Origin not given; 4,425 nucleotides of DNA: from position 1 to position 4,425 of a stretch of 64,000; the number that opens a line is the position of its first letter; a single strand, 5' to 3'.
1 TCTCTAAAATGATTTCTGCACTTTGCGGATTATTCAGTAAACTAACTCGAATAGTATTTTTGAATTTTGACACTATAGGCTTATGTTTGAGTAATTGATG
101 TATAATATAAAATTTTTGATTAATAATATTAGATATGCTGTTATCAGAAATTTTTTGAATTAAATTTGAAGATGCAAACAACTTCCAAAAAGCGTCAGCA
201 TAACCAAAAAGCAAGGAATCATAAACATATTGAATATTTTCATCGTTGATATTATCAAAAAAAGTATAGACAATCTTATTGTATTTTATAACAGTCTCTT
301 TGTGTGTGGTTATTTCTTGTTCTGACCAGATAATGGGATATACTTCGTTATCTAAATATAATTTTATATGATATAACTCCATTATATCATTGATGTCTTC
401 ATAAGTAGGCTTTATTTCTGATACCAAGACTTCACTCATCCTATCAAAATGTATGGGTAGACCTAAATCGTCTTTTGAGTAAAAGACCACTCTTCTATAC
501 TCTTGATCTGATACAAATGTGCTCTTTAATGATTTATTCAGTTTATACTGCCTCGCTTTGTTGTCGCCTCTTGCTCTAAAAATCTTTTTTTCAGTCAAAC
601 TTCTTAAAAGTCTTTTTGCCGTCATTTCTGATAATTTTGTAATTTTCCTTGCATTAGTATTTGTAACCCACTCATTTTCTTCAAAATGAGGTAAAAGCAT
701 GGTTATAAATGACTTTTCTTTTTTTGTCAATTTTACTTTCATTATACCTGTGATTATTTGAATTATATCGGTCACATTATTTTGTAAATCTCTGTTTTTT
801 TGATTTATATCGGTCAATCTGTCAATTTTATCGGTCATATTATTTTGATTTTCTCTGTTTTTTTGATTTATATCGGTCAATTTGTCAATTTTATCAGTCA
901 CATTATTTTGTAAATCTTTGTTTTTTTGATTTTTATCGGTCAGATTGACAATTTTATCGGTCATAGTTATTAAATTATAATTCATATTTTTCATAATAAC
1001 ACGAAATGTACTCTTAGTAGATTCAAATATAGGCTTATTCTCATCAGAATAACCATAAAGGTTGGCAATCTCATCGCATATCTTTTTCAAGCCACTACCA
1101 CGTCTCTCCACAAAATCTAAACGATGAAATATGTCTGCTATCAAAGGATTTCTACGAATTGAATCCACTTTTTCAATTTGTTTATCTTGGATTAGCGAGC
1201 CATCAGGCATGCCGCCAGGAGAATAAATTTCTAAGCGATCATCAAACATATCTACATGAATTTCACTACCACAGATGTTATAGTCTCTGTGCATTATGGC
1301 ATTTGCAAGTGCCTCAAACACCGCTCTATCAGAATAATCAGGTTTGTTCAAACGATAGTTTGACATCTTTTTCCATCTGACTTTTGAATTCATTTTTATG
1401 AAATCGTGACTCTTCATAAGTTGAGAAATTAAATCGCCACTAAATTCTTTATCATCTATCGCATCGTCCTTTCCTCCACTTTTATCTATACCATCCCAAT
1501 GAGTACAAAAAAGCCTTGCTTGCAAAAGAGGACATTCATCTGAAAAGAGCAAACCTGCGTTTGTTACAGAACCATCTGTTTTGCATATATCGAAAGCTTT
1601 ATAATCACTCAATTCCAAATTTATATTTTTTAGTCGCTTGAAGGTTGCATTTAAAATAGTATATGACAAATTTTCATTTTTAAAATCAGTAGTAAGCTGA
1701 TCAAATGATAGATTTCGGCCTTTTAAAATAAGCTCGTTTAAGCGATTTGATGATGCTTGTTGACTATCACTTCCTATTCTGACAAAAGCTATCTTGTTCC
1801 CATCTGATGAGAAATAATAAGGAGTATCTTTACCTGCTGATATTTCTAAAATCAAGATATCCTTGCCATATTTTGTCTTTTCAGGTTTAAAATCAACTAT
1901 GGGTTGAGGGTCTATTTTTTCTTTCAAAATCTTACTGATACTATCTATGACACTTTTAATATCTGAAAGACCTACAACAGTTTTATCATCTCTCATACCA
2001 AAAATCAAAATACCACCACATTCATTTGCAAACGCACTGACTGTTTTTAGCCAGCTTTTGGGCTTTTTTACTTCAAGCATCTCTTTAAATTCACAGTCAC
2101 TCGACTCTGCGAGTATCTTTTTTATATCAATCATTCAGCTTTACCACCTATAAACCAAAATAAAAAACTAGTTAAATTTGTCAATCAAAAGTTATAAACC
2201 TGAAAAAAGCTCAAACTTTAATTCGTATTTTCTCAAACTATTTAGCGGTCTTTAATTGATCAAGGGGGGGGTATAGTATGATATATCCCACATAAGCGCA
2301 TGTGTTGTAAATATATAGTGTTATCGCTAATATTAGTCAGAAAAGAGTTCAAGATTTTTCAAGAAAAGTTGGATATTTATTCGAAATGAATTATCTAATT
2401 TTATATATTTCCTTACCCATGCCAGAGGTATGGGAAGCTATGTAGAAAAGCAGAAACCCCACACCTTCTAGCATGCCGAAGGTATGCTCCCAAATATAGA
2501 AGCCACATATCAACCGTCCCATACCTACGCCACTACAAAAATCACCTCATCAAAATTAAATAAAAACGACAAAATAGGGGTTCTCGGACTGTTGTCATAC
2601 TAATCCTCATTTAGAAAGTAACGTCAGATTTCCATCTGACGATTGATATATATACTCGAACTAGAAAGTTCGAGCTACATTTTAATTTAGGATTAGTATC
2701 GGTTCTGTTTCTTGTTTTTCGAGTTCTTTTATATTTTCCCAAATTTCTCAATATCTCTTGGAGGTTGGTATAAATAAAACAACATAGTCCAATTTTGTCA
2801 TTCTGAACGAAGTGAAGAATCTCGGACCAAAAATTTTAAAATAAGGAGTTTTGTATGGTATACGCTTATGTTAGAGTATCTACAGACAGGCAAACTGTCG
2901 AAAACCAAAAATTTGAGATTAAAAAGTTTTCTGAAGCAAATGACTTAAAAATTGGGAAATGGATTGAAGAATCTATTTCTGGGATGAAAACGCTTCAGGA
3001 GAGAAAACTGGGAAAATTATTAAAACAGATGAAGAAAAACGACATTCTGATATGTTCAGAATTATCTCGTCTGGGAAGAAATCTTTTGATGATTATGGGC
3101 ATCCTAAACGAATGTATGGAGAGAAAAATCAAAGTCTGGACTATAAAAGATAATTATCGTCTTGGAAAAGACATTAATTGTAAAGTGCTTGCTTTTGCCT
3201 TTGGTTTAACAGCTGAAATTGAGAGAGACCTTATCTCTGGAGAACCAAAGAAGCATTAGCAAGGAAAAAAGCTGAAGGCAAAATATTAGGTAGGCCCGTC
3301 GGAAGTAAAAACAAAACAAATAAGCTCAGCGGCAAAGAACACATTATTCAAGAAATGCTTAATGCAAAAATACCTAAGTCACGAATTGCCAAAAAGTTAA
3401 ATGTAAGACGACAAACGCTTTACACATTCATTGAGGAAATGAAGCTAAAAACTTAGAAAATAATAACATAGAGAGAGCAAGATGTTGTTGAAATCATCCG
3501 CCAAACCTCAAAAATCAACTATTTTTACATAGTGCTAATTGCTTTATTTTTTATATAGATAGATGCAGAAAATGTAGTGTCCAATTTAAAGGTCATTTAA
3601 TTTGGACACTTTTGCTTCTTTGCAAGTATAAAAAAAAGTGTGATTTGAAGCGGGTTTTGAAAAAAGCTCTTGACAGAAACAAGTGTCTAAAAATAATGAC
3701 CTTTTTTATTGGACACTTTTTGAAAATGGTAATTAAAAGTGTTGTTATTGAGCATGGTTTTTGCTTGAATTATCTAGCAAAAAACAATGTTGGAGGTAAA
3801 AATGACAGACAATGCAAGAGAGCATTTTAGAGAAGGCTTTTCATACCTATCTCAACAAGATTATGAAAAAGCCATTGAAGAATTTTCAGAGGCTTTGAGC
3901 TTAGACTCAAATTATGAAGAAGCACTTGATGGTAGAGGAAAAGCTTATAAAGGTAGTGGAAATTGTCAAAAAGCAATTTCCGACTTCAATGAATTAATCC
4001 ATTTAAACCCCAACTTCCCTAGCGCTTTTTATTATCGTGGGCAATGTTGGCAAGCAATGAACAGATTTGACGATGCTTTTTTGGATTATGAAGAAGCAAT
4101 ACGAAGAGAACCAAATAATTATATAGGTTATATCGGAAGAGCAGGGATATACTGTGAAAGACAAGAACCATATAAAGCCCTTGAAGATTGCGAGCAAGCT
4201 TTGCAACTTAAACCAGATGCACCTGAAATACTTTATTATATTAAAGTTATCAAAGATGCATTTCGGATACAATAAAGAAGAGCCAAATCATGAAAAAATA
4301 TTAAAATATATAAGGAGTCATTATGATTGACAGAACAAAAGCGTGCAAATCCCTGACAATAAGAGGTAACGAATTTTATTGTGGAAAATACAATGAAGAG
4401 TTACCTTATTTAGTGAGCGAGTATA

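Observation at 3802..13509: Compact 11-gene cluster of TPR, Cys-rich, secreted, lipoprotein and adhesin-like proteins with no enzyme: candidate uncharacterised cell-envelope system on a mobile-looking segment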

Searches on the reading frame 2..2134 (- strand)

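Call 35: search_protein_families(library=pfam, proteins=[window:2-2134:-], max_evalue=0.001)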
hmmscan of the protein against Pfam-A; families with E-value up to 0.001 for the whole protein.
window:2-2134:- (711 aa): 2 families
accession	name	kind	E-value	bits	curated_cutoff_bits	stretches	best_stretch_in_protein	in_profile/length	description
PF13749.12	HATPase_c_4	-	6e-25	87.5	26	1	289-381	1-89/89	Putative ATP-dependent DNA helicase recG C-terminal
PF04326.19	SLFN_AlbA_2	-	1.5e-21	77.6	25.3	1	10-127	1-117/118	Schlafen, AlbA_2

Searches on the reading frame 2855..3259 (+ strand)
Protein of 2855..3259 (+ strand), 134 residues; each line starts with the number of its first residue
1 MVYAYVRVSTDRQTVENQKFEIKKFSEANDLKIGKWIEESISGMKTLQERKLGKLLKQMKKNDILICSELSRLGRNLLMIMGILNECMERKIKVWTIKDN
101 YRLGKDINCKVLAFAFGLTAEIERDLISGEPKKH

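Call 6: search_protein_families(library=pfam, proteins=[window:2855-3259:+], max_evalue=0.1)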
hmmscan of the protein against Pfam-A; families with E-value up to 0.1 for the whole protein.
window:2855-3259:+ (134 aa): 2 families
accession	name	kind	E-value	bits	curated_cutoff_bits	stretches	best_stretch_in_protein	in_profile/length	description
PF00239.26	Resolvase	-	1.7e-26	93.5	23.3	1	2-128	1-129/145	Resolvase, N terminal domain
PF23045.1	DUF7037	-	0.032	14.6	27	0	14-38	18-40/43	Domain of unknown function (DUF7037)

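Call 61: find_encoding_contigs(protein=window:2855-3259:+, flank=6000, max_places=10)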
Protein window:2855-3259:+ (134 aa): no gene with exactly this product is on record in the collection.

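Call 62: list_cluster_members(proteins=[window:2855-3259:+, window:3802-4275:+, window:5313-5528:+, window:5575-5757:+, window:7904-8302:+, window:8316-8906:+, window:8931-10682:+, window:10862-12226:+, window:4323-4751:+, window:12241-13509:+])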
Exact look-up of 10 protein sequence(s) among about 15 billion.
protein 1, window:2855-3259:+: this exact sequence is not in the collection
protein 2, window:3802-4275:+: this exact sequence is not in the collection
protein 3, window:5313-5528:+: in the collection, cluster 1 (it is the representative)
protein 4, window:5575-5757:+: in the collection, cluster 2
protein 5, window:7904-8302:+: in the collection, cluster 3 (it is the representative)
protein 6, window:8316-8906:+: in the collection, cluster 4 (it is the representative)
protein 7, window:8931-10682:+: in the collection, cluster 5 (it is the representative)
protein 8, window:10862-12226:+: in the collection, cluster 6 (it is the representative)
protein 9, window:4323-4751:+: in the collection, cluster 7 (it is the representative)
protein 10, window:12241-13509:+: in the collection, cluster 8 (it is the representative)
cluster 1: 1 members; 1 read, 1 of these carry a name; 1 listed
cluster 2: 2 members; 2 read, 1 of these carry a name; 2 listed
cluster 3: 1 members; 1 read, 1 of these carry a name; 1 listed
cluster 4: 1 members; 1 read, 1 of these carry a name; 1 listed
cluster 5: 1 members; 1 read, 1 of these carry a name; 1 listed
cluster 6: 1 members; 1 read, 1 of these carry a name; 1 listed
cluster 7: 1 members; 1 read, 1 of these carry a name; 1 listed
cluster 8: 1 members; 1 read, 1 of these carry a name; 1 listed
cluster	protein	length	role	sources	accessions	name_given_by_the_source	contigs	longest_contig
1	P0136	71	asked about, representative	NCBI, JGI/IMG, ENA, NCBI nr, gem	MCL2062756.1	MAG: hypothetical protein FWG98_00090 [Candidatus Cloacimonetes bacterium] | hypothetical protein [Candidatus Cloacimonadota bacterium]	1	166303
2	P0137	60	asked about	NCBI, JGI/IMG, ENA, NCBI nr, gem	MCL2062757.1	MAG: hypothetical protein FWG98_00095 [Candidatus Cloacimonetes bacterium] | hypothetical protein [Candidatus Cloacimonadota bacterium]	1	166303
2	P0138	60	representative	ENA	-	-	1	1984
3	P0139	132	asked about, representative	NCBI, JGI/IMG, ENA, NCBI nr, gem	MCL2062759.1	MAG: hypothetical protein FWG98_00105 [Candidatus Cloacimonetes bacterium] | hypothetical protein [Candidatus Cloacimonadota bacterium]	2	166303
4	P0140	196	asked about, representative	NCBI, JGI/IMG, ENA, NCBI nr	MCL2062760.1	MAG: hypothetical protein FWG98_00110 [Candidatus Cloacimonetes bacterium] | hypothetical protein [Candidatus Cloacimonadota bacterium]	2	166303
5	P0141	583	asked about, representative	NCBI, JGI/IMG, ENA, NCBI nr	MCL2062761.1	MAG: Ig-like domain-containing protein [Candidatus Cloacimonetes bacterium] | Ig-like domain-containing protein [Candidatus Cloacimonadota bacterium]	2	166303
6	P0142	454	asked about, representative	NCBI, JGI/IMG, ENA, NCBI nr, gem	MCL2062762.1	MAG: hypothetical protein FWG98_00120 [Candidatus Cloacimonetes bacterium] | hypothetical protein [Candidatus Cloacimonadota bacterium]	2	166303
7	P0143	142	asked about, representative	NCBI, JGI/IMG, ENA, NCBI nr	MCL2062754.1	MAG: hypothetical protein FWG98_00080 [Candidatus Cloacimonetes bacterium] | hypothetical protein [Candidatus Cloacimonadota bacterium]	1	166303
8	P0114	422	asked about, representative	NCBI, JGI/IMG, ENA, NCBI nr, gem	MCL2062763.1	MAG: lipocalin family protein [Candidatus Cloacimonetes bacterium] | lipocalin family protein [Candidatus Cloacimonadota bacterium]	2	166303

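Call 63: find_encoding_contigs(protein=P0138, flank=5000, max_places=5)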
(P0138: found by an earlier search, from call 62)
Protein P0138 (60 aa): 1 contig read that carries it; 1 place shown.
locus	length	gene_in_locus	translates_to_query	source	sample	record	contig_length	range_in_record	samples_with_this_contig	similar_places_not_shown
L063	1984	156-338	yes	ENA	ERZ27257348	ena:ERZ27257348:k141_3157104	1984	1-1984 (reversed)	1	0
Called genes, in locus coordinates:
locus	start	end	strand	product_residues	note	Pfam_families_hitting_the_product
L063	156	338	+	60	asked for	-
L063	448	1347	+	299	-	-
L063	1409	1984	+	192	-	?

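Call 85: search_protein_families(library=pfam, proteins=[L063:448-1347:+, L063:1409-1984:+], max_evalue=0.01)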
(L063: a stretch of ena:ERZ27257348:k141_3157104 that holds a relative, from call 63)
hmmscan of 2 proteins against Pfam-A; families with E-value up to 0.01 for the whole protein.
L063:448-1347:+ (299 aa): 4 families
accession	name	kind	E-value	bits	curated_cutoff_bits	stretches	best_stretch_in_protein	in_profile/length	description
PF13540.12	RCC1_2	-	2.7e-35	119.7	22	4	74-102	1-29/30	Regulator of chromosome condensation (RCC1) repeat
PF25390.1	WD40_RLD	-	4.1e-21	76.2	150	1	31-250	34-273/363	RCC1-like domain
PF00415.24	RCC1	-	0.00014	22.8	21.7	0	111-124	36-49/50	Regulator of chromosome condensation (RCC1) repeat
PF09048.16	Cro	-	0.0062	16.9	32.7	0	115-133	33-51/59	Cro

L063:1409-1984:+ (192 aa): 1 family
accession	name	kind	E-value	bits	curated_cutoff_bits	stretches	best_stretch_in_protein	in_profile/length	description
PF10112.14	Halogen_Hydrol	-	0.0052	17.2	29.8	0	49-154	2-97/191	5-bromo-4-chloroindolyl phosphate hydrolysis protein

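Call 96: search_protein_families(library=padloc, proteins=[L063:448-1347:+], max_evalue=0.001)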
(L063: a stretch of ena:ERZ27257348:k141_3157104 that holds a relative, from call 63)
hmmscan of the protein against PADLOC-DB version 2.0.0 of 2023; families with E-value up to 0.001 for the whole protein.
L063:448-1347:+ (299 aa): 0 families

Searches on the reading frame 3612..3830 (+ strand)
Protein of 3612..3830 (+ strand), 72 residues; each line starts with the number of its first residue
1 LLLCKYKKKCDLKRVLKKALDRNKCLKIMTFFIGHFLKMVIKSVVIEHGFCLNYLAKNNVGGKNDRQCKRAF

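Call 6: search_protein_families(library=pfam, proteins=[window:3612-3830:+], max_evalue=0.1)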
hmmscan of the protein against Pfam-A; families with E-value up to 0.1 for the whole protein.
window:3612-3830:+ (72 aa): 1 family
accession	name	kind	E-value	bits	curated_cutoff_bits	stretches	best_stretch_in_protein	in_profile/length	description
PF22789.1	DUF4026_C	-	0.069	14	27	1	12-68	46-104/114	Protein of unknown function (DUF4026) C-terminal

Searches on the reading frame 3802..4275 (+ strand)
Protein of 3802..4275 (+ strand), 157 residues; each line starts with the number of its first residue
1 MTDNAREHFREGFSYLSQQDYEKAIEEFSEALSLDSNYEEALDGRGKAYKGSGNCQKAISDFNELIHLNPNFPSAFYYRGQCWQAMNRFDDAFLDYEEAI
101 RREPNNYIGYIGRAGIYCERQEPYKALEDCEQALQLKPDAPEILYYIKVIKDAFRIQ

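Call 3: search_protein_families(library=pfam, proteins=[window:3802-4275:+], max_evalue=0.1)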
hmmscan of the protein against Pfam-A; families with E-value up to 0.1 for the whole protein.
window:3802-4275:+ (157 aa): 24 families
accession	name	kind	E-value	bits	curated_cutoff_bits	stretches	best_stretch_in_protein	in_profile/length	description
PF00515.34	TPR_1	-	3.3e-26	90.4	27.8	4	74-106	2-34/34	Tetratricopeptide repeat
PF07719.23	TPR_2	-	4.3e-26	89.3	27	4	5-37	1-33/34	Tetratricopeptide repeat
PF13414.12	TPR_11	-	1.5e-19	69.9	26.8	3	14-53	3-42/42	TPR repeat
PF13432.12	TPR_16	-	1e-13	51.9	32.7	2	85-141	9-65/65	Tetratricopeptide repeat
PF13428.12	TPR_14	-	9.6e-13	47.9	23.5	0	14-42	10-38/44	Tetratricopeptide repeat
PF13181.12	TPR_8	-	3.4e-12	45.9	25.7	1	10-37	6-33/34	Tetratricopeptide repeat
PF14559.12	TPR_19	-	5.3e-11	43.1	25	2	52-92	4-44/68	Tetratricopeptide repeat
PF13174.12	TPR_6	-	1.1e-10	41.9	26.3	1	75-105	2-32/33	Tetratricopeptide repeat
PF13431.12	TPR_17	-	3.4e-10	39.8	24.4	1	96-127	2-33/34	Tetratricopeptide repeat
PF13371.12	TPR_9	-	6.4e-10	39.3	35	2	51-105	7-61/73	Tetratricopeptide repeat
PF13424.12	TPR_12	-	2.4e-09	37.7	30.1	1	12-64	10-70/77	Tetratricopeptide repeat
PF01239.28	PPTA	-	4.1e-06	26.7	29.5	1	56-86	2-32/32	Protein prenyltransferase alpha subunit repeat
PF25575.1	TPR_BSK1_C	-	2.3e-05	24.7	42.2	1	12-78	49-116/118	Serine/threonine-protein kinase BSK1-like, TPR repeats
PF25062.1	ARM_TT21_N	-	3.7e-05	24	40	1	16-92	147-221/222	Tetratricopeptide repeat protein 21 N-terminal ARM repeat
PF25063.1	ARM_TT21_C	-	0.00016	22.1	35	1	63-143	119-200/209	Tetratricopeptide repeat protein 21 C-terminal ARM domain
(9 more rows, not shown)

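Call 4: search_protein_families(library=ncbifam, proteins=[window:3802-4275:+], max_evalue=0.1)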
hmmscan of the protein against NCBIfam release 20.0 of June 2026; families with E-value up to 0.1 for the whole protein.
window:3802-4275:+ (157 aa): 30 families (the best 25 are shown)
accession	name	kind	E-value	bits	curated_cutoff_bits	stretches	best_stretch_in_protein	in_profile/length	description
TIGR02521.1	type_IV_pilW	equivalog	6.9e-14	52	154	2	5-92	31-125/234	type IV pilus biogenesis/stability protein PilW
NF040959.1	MamA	equivalog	1.1e-13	51.1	200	2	46-143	78-175/204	magnetosome protein MamA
TIGR00990.1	3a0801s09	subfamily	4.3e-13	48.8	757.25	3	53-111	379-437/615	mitochondrial import receptor subunit TOM70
TIGR02917.1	PEP_TPR_lipo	equivalog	1.6e-12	46.1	312.2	1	4-143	464-839/899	XrtA/PEP-CTERM system TPR-repeat protein PrsT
NF002725.1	PRK02603.1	equivalog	3.6e-12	46.6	143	2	5-108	35-155/173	photosystem I assembly protein Ycf3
NF047558.1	TPR_END_plus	domain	1.2e-09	38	32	1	110-139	2-31/56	TPR end-of-group domain-containing protein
TIGR02552.1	LcrH_SycD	equivalog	1.7e-08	34.3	104.8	1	9-106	22-119/136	SycD/LcrH family type III secretion system chaperone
NF008391.2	PRK11189.1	equivalog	4.4e-08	33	250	2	45-138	71-164/297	lipoprotein NlpI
NF033758.1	gliding_GltE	equivalog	2.2e-07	30.2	225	1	16-80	267-331/411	adventurous gliding motility TPR repeat lipoprotein GltE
NF047507.1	TPR_BatC_Lepto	exception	9.7e-07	28.5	175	1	5-41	96-132/214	TPR repeat-containing protein BatC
TIGR02795.1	tol_pal_ybgF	equivalog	1.4e-06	28.8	90.1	2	6-73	3-73/119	tol-pal system protein YbgF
NF041522.1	TPR_sll0314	equivalog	1.4e-06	27.8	225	1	96-146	165-219/275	Sll0314/Alr1548 family TPR repeat-containing protein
NF047371.1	FlcA_CTERM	equivalog_domain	1.7e-06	26.8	300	1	5-125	122-207/646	periplasmic flagellar collar protein FlcA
NF053607.1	CHU_0125_OmpA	equivalog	1.7e-05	23.6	620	1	9-106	23-120/639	CHU_0125 family OmpA-like outer membrane integrity protein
NF040561.1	PrimPol_Msp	equivalog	6e-05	21.8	200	1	15-121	1-99/515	CRISPR-associated primase-polymerase type A1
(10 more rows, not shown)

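Call 8: search_protein_families(library=padloc, proteins=[window:3802-4275:+], max_evalue=0.1)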
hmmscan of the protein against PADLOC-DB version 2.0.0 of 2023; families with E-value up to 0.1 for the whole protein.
window:3802-4275:+ (157 aa): 0 families

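Call 9: search_protein_families(library=phrogs, proteins=[window:3802-4275:+], max_evalue=0.1)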
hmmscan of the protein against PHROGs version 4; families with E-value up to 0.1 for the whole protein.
window:3802-4275:+ (157 aa): 3 families
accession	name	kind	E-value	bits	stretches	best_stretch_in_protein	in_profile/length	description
phrog_7590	-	unknown function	1.1e-21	78.7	1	5-142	55-192/234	-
phrog_24039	-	unknown function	3.8e-07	29.9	2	9-81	554-626/780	-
phrog_5208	-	unknown function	0.044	13.8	0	7-59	313-365/372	-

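Call 85: search_protein_families(library=pfam, proteins=[L063:448-1347:+, L063:1409-1984:+], max_evalue=0.01)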
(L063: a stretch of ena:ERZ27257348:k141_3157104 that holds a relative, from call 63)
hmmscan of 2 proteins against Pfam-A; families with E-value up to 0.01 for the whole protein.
L063:448-1347:+ (299 aa): 4 families
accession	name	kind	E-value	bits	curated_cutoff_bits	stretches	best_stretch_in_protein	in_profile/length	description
PF13540.12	RCC1_2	-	2.7e-35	119.7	22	4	74-102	1-29/30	Regulator of chromosome condensation (RCC1) repeat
PF25390.1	WD40_RLD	-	4.1e-21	76.2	150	1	31-250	34-273/363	RCC1-like domain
PF00415.24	RCC1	-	0.00014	22.8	21.7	0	111-124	36-49/50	Regulator of chromosome condensation (RCC1) repeat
PF09048.16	Cro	-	0.0062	16.9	32.7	0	115-133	33-51/59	Cro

L063:1409-1984:+ (192 aa): 1 family
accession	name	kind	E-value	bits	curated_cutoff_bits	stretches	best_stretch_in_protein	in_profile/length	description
PF10112.14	Halogen_Hydrol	-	0.0052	17.2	29.8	0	49-154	2-97/191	5-bromo-4-chloroindolyl phosphate hydrolysis protein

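Call 96: search_protein_families(library=padloc, proteins=[L063:448-1347:+], max_evalue=0.001)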
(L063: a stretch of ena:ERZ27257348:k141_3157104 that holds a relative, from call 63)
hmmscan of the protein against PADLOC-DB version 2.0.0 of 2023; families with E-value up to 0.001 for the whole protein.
L063:448-1347:+ (299 aa): 0 families
